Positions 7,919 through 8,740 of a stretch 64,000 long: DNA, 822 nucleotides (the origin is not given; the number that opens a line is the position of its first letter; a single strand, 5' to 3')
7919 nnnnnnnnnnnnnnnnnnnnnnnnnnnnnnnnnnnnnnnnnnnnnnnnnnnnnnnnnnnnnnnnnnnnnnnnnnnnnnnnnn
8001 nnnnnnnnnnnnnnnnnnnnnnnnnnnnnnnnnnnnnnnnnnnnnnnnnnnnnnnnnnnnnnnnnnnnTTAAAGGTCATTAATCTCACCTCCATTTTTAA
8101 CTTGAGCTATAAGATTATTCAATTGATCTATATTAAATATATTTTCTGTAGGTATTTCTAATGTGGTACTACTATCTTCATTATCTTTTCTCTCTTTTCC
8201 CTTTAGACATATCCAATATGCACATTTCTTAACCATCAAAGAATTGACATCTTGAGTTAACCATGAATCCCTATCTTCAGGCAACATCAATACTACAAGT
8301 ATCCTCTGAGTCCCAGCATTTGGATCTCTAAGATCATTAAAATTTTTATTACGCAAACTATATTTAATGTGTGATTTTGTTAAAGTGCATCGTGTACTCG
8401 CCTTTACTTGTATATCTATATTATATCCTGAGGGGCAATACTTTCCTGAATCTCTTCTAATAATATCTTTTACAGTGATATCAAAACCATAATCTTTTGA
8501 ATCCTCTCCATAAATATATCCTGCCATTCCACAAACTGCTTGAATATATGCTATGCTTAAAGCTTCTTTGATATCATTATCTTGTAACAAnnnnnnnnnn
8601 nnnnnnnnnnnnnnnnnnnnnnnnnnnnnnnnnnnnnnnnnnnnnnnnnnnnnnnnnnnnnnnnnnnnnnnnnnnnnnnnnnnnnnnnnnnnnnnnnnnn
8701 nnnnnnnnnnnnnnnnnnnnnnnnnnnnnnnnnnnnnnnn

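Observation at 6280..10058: Uncharacterised three-gene nuclease-like operon (DUF2779, DUF4365, 368-aa unknown) convergent with an N6-type methylase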

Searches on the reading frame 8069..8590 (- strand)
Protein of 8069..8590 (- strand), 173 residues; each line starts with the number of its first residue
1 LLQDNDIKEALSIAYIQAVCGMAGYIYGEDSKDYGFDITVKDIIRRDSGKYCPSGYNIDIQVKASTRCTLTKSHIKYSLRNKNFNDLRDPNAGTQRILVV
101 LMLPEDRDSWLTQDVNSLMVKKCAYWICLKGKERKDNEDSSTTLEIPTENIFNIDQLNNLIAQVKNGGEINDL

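Call 5: search_protein_families(library=pfam, proteins=[window:8069-8590:-], max_evalue=0.01)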
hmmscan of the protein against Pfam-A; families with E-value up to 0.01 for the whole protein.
window:8069-8590:- (173 aa): 1 family
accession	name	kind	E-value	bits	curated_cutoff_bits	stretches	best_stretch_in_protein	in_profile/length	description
PF14280.11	DUF4365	-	7e-21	75.2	24.3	1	9-162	1-137/139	Domain of unknown function (DUF4365)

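Call 6: search_protein_families(library=padloc, proteins=[window:8069-8590:-], max_evalue=0.01)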
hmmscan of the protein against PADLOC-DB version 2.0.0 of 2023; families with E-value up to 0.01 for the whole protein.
window:8069-8590:- (173 aa): 26 families (the best 25 are shown)
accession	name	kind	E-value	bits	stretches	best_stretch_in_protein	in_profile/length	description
PDLC04290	PDC-M02A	-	5.3e-47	157.6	1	1-167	1-166/170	-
PDLC04278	PDC-M02A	-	2.3e-46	155.8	1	1-168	1-165/167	-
PDLC04297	PDC-M02A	-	7.3e-46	154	1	3-168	2-163/165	-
PDLC04282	PDC-M02A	-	5.5e-34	115.4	1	2-168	16-179/182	-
PDLC04276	PDC-M02A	-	6.1e-34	115.3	1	3-168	20-182/184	-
PDLC04291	PDC-M02A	-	7.3e-32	108.7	1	4-168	12-174/176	-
PDLC04277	PDC-M02A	-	5.1e-31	106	1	1-165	1-164/169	-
PDLC04287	PDC-M02A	-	4.2e-30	102.9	1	2-165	4-170/182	-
PDLC04274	PDC-M02A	-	2.1e-26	90.7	1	5-169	26-185/186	-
PDLC04284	PDC-M02A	-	1.2e-24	84.9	1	13-163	30-179/188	-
PDLC04292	PDC-M02A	-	1.6e-24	84.7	1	12-166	11-165/169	-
PDLC04273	PDC-M02A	-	2.2e-23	81.2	1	5-166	7-165/172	-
PDLC04295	PDC-M02A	-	6.7e-23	79.4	1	9-165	52-198/203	-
PDLC04288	PDC-M02A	-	1.3e-20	72.1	1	3-163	43-212/222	-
PDLC04280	PDC-M02A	-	3e-20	70.7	1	4-165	17-176/182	-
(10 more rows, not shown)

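Call 7: search_protein_families(library=ncbifam, proteins=[window:8069-8590:-], max_evalue=0.01)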
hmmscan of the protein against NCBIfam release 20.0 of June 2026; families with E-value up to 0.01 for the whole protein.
window:8069-8590:- (173 aa): 0 families

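Call 72: search_solved_structures(query=window:8069-8590:-, max_evalue=1, show_alignments=2)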
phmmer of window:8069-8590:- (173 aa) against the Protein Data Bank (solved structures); distinct sequences matched with E-value up to 1: 0.

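Call 93: search_protein_families(library=phrogs, proteins=[window:8069-8590:-], max_evalue=0.001)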
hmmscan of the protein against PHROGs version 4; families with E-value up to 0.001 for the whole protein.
window:8069-8590:- (173 aa): 1 family
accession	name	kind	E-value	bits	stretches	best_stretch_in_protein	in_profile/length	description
phrog_27905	-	unknown function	6.3e-17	62.9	1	1-167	1-164/167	-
